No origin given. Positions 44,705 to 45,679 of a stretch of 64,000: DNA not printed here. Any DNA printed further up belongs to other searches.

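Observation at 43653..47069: msbA-like / LmtA-like methyltransferase / waaA operon: possible lipid A (or lipid A-like glycolipid) methylation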

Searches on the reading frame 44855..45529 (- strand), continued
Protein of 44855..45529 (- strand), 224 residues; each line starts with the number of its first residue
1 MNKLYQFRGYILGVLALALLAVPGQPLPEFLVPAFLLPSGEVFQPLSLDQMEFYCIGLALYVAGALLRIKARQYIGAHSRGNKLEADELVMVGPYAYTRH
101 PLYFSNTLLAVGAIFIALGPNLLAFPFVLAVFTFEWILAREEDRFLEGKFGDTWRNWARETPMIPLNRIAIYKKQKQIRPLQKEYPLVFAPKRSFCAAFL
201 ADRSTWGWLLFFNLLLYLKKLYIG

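Call 26: search_protein_families(library=ncbifam, proteins=[L008:5863-6489:+, L009:5887-6477:+, L021:5869-6459:+, L006:5938-6675:+, P0037, P0053, P0091, P0126, P0129, P0019], max_evalue=0.001)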
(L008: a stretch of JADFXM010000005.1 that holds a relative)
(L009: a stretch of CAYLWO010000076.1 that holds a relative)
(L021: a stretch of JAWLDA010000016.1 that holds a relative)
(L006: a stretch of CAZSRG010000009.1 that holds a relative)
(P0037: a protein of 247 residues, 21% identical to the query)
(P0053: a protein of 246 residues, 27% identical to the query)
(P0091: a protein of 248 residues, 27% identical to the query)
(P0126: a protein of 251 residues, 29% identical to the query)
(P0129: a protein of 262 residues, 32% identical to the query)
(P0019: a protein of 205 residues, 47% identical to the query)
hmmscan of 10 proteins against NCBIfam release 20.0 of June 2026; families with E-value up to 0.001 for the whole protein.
L008:5863-6489:+ (208 aa): 2 families
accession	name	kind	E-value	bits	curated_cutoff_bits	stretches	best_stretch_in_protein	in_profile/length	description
TIGR04571.1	LmtA_Leptospira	exception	2.1e-06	27.7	325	1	55-163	58-169/252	lipid A Kdo2 1-phosphate O-methyltransferase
NF040696.1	isopcys_mtase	equivalog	0.00036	20.5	160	1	82-151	112-181/190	protein-S-isoprenylcysteine O-methyltransferase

L009:5887-6477:+ (196 aa): 3 families
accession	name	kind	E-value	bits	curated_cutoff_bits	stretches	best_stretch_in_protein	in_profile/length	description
TIGR04571.1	LmtA_Leptospira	exception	1.7e-22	80.4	325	1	7-188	8-198/252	lipid A Kdo2 1-phosphate O-methyltransferase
NF040696.1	isopcys_mtase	equivalog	6.3e-11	42.5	160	1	74-154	111-189/190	protein-S-isoprenylcysteine O-methyltransferase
NF045656.1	MeththiolMtaseMddA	equivalog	8.3e-05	22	270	1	52-153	143-238/238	methanethiol S-methyltransferase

L021:5869-6459:+ (196 aa): 3 families
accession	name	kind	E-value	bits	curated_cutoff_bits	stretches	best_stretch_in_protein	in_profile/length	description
TIGR04571.1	LmtA_Leptospira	exception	1.8e-15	57.4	325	1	50-192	55-201/252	lipid A Kdo2 1-phosphate O-methyltransferase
NF040696.1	isopcys_mtase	equivalog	1e-11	45.1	160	1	75-156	108-189/190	protein-S-isoprenylcysteine O-methyltransferase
NF045656.1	MeththiolMtaseMddA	equivalog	0.00073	18.9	270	1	74-155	160-238/238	methanethiol S-methyltransferase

L006:5938-6675:+ (245 aa): 3 families
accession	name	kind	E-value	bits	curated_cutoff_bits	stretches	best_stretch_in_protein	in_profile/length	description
TIGR04571.1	LmtA_Leptospira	exception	3.7e-28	99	325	1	9-237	9-235/252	lipid A Kdo2 1-phosphate O-methyltransferase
NF040696.1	isopcys_mtase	equivalog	8.2e-13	48.6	160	1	85-161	111-187/190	protein-S-isoprenylcysteine O-methyltransferase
NF045656.1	MeththiolMtaseMddA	equivalog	0.00016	21.1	270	1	64-158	143-234/238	methanethiol S-methyltransferase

P0037 (247 aa): 3 families
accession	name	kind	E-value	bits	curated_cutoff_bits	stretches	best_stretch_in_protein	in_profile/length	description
TIGR04571.1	LmtA_Leptospira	exception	5.9e-31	108.1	325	1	8-244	9-248/252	lipid A Kdo2 1-phosphate O-methyltransferase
NF040696.1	isopcys_mtase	equivalog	3.3e-13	49.9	160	1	84-162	111-189/190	protein-S-isoprenylcysteine O-methyltransferase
NF045656.1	MeththiolMtaseMddA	equivalog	4.1e-06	26.3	270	1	81-161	161-238/238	methanethiol S-methyltransferase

P0053 (246 aa): 3 families
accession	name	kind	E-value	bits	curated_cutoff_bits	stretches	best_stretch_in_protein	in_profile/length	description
TIGR04571.1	LmtA_Leptospira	exception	2.9e-27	96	325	1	8-242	9-246/252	lipid A Kdo2 1-phosphate O-methyltransferase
NF040696.1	isopcys_mtase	equivalog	2.5e-12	47.1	160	1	84-162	111-189/190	protein-S-isoprenylcysteine O-methyltransferase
NF045656.1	MeththiolMtaseMddA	equivalog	0.00011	21.6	270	1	88-161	168-238/238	methanethiol S-methyltransferase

P0091 (248 aa): 2 families
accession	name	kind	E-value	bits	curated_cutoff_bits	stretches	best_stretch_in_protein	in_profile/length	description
TIGR04571.1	LmtA_Leptospira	exception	2e-24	86.7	325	1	12-229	9-225/252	lipid A Kdo2 1-phosphate O-methyltransferase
NF040696.1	isopcys_mtase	equivalog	5.6e-12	45.9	160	1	88-166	111-189/190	protein-S-isoprenylcysteine O-methyltransferase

P0126 (251 aa): 2 families
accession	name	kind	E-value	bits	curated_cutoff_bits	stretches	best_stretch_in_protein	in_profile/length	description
TIGR04571.1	LmtA_Leptospira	exception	2.6e-24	86.4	325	1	18-217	10-206/252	lipid A Kdo2 1-phosphate O-methyltransferase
NF040696.1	isopcys_mtase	equivalog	2e-09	37.6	160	1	93-171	111-189/190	protein-S-isoprenylcysteine O-methyltransferase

P0129 (262 aa): 3 families
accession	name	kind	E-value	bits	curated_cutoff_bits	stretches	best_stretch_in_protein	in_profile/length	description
TIGR04571.1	LmtA_Leptospira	exception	5.6e-24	85.2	325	1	27-258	11-245/252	lipid A Kdo2 1-phosphate O-methyltransferase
NF040696.1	isopcys_mtase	equivalog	2e-09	37.6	160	1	101-179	111-189/190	protein-S-isoprenylcysteine O-methyltransferase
NF045656.1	MeththiolMtaseMddA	equivalog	0.00029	20.2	270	1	93-176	156-236/238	methanethiol S-methyltransferase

P0019 (205 aa): 2 families
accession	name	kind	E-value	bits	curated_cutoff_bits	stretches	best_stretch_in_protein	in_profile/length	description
TIGR04571.1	LmtA_Leptospira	exception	4.5e-13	49.5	325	1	4-198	10-208/252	lipid A Kdo2 1-phosphate O-methyltransferase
NF040696.1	isopcys_mtase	equivalog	9.2e-08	32.2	160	1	72-150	106-183/190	protein-S-isoprenylcysteine O-methyltransferase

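Call 31: find_encoding_contigs(protein=P0019, flank=10000, max_places=2)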
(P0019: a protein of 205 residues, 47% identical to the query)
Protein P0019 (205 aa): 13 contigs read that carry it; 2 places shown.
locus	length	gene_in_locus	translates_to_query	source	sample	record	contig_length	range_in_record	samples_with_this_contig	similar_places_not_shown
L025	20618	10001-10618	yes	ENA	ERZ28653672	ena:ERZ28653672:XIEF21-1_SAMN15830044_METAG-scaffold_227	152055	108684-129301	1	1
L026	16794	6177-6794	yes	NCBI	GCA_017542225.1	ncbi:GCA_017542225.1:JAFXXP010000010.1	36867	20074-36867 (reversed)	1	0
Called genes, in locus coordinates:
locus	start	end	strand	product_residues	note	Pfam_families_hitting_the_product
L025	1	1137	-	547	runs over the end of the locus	PF09603:Fib_succ_major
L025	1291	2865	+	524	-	PF00682:HMGL-like, PF02436:PYC_OADA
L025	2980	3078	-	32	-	-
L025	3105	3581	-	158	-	-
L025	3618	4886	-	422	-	-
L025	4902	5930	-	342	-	-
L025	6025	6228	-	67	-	-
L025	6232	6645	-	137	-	PF13470:PIN_3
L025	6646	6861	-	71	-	-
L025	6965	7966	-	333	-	-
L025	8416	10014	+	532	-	PF00005:ABC_tran, PF13304:AAA_21 (faint)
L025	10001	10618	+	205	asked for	PF04140:ICMT (weak), PF04191:PEMT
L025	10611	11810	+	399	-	PF04413:Glycos_transf_N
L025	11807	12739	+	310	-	PF02401:LYTB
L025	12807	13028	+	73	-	PF00830:Ribosomal_L28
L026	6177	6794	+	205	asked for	PF04140:ICMT (weak), PF04191:PEMT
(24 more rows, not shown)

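Call 32: find_encoding_contigs(protein=P0011, flank=10000, max_places=2)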
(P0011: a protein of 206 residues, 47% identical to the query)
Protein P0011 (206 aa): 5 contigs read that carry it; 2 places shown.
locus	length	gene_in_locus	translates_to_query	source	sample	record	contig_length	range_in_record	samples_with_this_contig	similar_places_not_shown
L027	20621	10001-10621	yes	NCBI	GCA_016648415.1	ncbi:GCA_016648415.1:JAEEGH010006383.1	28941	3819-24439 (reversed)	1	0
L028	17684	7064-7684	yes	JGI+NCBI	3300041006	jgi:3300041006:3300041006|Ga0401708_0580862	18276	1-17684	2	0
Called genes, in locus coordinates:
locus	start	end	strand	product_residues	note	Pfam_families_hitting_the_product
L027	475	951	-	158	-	-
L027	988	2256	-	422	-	-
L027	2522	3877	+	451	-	PF13401:AAA_22 (faint), PF13173:AAA_14, PF13635:DUF4143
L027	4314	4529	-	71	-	-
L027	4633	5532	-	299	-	PF02012:BNR (faint)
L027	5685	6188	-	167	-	-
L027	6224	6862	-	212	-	-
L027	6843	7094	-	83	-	-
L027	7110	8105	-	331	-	-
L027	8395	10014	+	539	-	PF00005:ABC_tran, PF13304:AAA_21 (faint)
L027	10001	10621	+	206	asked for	PF04140:ICMT (weak), PF04191:PEMT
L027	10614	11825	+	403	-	PF04413:Glycos_transf_N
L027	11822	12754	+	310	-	PF02401:LYTB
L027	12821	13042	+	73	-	PF00830:Ribosomal_L28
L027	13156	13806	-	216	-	PF16473:Rv2179c-like (faint), PF00929:RNase_T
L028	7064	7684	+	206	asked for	PF04140:ICMT (weak), PF04191:PEMT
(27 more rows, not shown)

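Call 37: search_solved_structures(query=A3, max_evalue=1, show_alignments=2)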
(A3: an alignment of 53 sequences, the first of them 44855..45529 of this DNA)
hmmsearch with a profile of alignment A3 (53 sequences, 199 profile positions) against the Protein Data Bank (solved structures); distinct sequences matched with E-value up to 1: 10.
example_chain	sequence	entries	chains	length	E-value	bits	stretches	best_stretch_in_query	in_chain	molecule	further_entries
4a2n_B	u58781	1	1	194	1.2e-16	64.1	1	73-156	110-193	ISOPRENYLCYSTEINE CARBOXYL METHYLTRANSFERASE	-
5vg9_A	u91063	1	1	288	2e-15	60.1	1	32-160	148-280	Protein-S-isoprenylcysteine O-methyltransferase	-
5v7p_A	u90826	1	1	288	2.6e-15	59.7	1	43-160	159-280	Protein-S-isoprenylcysteine O-methyltransferase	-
8xku_G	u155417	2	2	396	1.4e-11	47.5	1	49-151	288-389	AtTam46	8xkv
4quv_A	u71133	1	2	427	0.003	20.3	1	72-151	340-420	Delta(14)-sterol reductase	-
5nv3_A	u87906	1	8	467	0.036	16.8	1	46-91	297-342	Ribulose bisphosphate carboxylase large chain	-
1bxn_A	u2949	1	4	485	0.38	13.4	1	45-89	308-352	PROTEIN (RIBULOSE BISPHOSPHATE CARBOXYLASE LARGE CHAIN)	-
2fip_A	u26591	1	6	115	0.57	12.9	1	133-193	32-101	Late genes activator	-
2fio_A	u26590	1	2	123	0.69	12.6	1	133-193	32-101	Late genes activator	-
25hn_A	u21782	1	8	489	0.98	12.1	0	46-88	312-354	Ribulose bisphosphate carboxylase large chain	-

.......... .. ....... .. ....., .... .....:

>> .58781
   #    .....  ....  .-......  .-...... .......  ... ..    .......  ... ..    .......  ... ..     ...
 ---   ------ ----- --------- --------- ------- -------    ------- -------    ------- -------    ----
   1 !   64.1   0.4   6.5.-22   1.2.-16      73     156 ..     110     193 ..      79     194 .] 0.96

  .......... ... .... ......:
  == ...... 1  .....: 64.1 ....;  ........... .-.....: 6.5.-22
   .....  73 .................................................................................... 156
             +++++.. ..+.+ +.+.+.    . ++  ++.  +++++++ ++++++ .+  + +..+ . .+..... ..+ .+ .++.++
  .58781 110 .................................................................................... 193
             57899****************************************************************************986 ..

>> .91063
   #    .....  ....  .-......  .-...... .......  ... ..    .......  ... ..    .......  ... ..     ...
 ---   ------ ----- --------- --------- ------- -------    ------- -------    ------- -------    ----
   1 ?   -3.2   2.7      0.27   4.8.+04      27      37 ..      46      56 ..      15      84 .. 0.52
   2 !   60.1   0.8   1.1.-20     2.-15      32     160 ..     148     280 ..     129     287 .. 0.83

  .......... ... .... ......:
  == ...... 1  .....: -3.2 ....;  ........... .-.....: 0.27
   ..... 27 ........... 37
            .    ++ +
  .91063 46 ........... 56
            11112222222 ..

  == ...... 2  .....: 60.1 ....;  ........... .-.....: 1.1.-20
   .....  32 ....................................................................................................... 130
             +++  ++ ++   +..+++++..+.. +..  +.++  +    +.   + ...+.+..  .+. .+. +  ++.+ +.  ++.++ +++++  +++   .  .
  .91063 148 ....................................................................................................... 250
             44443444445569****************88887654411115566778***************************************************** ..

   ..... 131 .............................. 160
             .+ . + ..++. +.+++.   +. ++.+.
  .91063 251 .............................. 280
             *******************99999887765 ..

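Call 40: find_encoding_contigs(protein=P0126, flank=7000, max_places=1)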
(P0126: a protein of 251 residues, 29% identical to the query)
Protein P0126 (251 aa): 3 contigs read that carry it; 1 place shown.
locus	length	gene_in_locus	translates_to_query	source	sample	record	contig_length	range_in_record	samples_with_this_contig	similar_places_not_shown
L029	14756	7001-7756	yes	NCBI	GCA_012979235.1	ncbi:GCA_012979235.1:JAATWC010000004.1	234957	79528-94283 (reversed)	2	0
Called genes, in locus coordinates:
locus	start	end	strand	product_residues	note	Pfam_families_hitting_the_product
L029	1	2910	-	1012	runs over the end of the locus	PF07992:Pyr_redox_2 (weak), PF00890:FAD_binding_2, PF07992:Pyr_redox_2, PF13450:NAD_binding_8, PF00037:Fer4, PF12838:Fer4_7, PF13237:Fer4_10, PF14697:Fer4_21, +12 more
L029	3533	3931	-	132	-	PF07244:POTRA, PF08479:POTRA_2 (faint)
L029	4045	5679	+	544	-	PF14052:Caps_assemb_Wzi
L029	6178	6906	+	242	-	PF01209:Ubie_methyltran (faint), PF08241:Methyltransf_11, PF08242:Methyltransf_12, PF13649:Methyltransf_25, PF13847:Methyltransf_31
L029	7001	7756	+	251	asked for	PF04191:PEMT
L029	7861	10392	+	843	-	PF02563:Poly_export, PF22461:SLBB_2 (weak), PF10531:SLBB, PF22461:SLBB_2 (weak), PF10531:SLBB (weak)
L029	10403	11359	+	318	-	PF02706:Wzz, PF13807:GNVR (weak)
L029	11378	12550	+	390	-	PF01757:Acyl_transf_3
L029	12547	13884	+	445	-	PF01554:MatE (faint), PF01943:Polysacc_synt, PF13440:Polysacc_synt_3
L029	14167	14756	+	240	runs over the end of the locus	PF13578:Methyltransf_24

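Call 41: find_encoding_contigs(protein=P0055, flank=7000, max_places=1)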
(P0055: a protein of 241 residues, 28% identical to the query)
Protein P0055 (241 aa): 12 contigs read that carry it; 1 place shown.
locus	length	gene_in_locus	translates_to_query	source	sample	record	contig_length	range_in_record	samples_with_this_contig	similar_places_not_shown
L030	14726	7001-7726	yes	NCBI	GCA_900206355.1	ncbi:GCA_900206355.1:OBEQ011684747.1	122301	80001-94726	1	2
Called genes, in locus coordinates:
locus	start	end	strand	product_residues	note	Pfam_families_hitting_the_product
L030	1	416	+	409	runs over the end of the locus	PF01306:LacY_symp (faint), PF12832:MFS_1_like (faint), PF07690:MFS_1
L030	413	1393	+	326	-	PF04055:Radical_SAM, PF13353:Fer4_12 (weak), PF06463:Mob_synth_C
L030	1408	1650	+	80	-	PF02597:ThiS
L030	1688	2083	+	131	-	PF02391:MoaE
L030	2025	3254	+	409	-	PF03453:MoeA_N, PF00994:MoCF_biosynth, PF03454:MoeA_C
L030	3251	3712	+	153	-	PF03205:MobB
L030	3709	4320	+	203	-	PF12804:NTP_transf_3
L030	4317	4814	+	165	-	PF01967:MoaC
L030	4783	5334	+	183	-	PF00994:MoCF_biosynth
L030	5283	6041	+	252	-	PF01925:TauE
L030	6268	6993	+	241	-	PF01209:Ubie_methyltran (weak), PF13847:Methyltransf_31, PF08241:Methyltransf_11 (weak), PF08242:Methyltransf_12, PF13649:Methyltransf_25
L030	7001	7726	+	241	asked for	PF04140:ICMT (weak), PF04191:PEMT, PF01222:ERG4_ERG24 (weak)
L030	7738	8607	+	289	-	PF02517:Rce1-like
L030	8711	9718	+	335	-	PF03739:LptF_LptG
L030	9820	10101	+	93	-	-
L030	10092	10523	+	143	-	PF01850:PIN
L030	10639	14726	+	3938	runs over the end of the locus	PF22842:Pel9A-like_beta_helix, PF13229:Beta_helix (weak), PF17829:GH115_C, PF05593:RHS_repeat (faint), PF17829:GH115_C, PF03412:Peptidase_C39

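Call 42: find_encoding_contigs(protein=P0079, flank=7000, max_places=1)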
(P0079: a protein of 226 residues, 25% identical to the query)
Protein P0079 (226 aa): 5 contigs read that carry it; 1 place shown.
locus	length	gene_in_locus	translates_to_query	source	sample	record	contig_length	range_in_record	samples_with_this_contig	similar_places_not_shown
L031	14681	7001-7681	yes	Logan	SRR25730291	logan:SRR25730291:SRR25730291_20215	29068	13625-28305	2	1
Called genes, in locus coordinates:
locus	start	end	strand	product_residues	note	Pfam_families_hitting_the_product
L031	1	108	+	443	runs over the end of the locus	PF00285:Citrate_synt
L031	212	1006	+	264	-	PF02405:MlaE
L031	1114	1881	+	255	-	PF03193:RsgA_GTPase (faint), PF13555:AAA_29 (faint), PF00005:ABC_tran, PF02463:SMC_N, PF13304:AAA_21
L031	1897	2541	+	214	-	PF02470:MlaD, PF28544:Helical_needle (weak)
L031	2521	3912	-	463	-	PF00890:FAD_binding_2 (weak), PF01134:GIDA, PF01494:FAD_binding_3 (faint), PF07992:Pyr_redox_2, PF12831:FAD_oxidored (weak), PF13738:Pyr_redox_3, PF00070:Pyr_redox, PF02852:Pyr_redox_dim, +1 more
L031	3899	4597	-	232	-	PF03853:YjeF_N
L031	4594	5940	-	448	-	PF00919:UPF0004, PF04055:Radical_SAM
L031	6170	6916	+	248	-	PF01209:Ubie_methyltran, PF13847:Methyltransf_31, PF08241:Methyltransf_11, PF08242:Methyltransf_12, PF13649:Methyltransf_25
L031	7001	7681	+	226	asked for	PF04191:PEMT, PF01222:ERG4_ERG24 (weak)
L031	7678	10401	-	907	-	PF00675:Peptidase_M16, PF05193:Peptidase_M16_C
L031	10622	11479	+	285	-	PF04055:Radical_SAM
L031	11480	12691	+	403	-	PF00155:Aminotran_1_2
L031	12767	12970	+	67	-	PF00313:CSD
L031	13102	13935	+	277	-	PF01177:Asp_Glu_race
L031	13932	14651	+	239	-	PF00733:Asn_synthase (faint), PF02540:NAD_synthase (weak), PF02568:ThiI (faint), PF06508:QueC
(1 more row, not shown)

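Call 44: predict_structure(alignment_id=A4)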
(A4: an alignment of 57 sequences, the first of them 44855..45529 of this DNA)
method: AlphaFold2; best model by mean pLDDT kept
length: 224 residues; sequences in the alignment: 57
mean_pLDDT: 88.8   pTM: 0.85
mean pLDDT of the five models: 88.8, 88.5, 88.2, 86.8, 86.6
residues with pLDDT >= 90: 154; 70-90: 52; 50-70: 16; < 50: 2
segments of 3 or more residues with pLDDT < 50: none
pLDDT, mean of each block of 10 residues (from residue 1): 75 90 83 75 79 95 97 81 68 95 96 94 95 94 94 96 89 93 95 95 92 89 70
secondary structure, 60 per line:
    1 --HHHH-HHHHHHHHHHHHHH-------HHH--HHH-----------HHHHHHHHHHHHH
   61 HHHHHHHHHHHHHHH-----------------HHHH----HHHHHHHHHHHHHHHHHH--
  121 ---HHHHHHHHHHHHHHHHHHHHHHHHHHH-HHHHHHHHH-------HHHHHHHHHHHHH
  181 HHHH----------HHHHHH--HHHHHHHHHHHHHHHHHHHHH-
elements in order: H3-6 H8-21 H48-75 H93-96 H101-118 H124-150 H152-160 H168-184 H195-200 H203-223

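Call 47: fold_search(model_id=the predicted structure, library=pdb)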
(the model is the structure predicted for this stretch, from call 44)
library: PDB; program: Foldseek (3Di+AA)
matches with E <= 10: 119; with E <= 0.001: 0
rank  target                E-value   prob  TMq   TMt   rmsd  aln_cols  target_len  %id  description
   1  5v7p_A                1.2e-02  1.00  0.40  0.32   4.9       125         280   23  Atomic structure of the eukaryotic intramembrane Ras methyltransferase ICMT (isoprenylcysteine carboxyl methyltransfer (released 2018-01-17)
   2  5vg9                  5.5e-02  1.00  0.41  0.33   4.9       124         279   22  Structure of the eukaryotic intramembrane Ras methyltransferase ICMT (isoprenylcysteine carboxyl methyltransferase) with (released 2018-01-17)
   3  4quv_B                1.0e-01  0.99  0.36  0.22   6.5       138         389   12  Structure of an integral membrane delta(14)-sterol reductase (released 2014-10-08)
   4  8xku_G                2.2e-01  0.99  0.43  0.35   3.6       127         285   24  Cryo-EM structure of the Ycf2-FtsHi motor complex from Arabidopsis in ATP-bound state (released 2024-09-11)
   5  7aam_B                3.8e-01  0.09  0.14  0.12  38.1       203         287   14  Crystal structure of the F-BAR domain of PSTIPIP1 bound to the CTH domain of the phosphatase LYP (released 2022-02-23)
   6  4quv_A                4.0e-01  0.97  0.40  0.24   6.0       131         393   14  Structure of an integral membrane delta(14)-sterol reductase (released 2014-10-08)
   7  7aam_A                4.9e-01  0.08  0.14  0.12  38.1       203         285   14  Crystal structure of the F-BAR domain of PSTIPIP1 bound to the CTH domain of the phosphatase LYP (released 2022-02-23)
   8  4akv_B                5.7e-01  0.07  0.13  0.09  28.7       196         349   13  Crystal structure of human sorting nexin 33 (SNX33) (released 2012-08-01)
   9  7aal_A                6.3e-01  0.07  0.14  0.11  36.9       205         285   13  Crystal structure of the F-BAR domain of PSTIPIP1, G258A mutant (released 2022-02-23)
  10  7aan_B                6.7e-01  0.07  0.14  0.11  41.0       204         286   10  Crystal structure of the F-BAR domain of PSTIPIP1 (released 2022-02-23)
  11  4nqi_C                7.0e-01  0.06  0.12  0.12  30.8       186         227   15  Structure of the N-terminal I-BAR domain (1-259) of D.Discoideum IBARa (released 2014-02-05)
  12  7c83                  1.1e+00  0.54  0.33  0.30   6.4       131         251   18  Crystal structure of an integral membrane steroid 5-alpha-reductase PbSRD5A (released 2021-01-27)
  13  2zy0_A                1.2e+00  0.14  0.22  0.23  13.1       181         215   14  Crystal structure of the human RXR alpha ligand binding domain bound to a synthetic agonist compound and a coactivator (released 2009-08-11)
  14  6upn_A                1.2e+00  0.06  0.13  0.12  25.9       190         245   13  Endophilin B1 helical scaffold (released 2020-04-22)
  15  9g2r_E                1.4e+00  0.04  0.12  0.13  26.2       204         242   12  Endophilin B1 dimers bound to nanodiscs (released 2024-08-07)
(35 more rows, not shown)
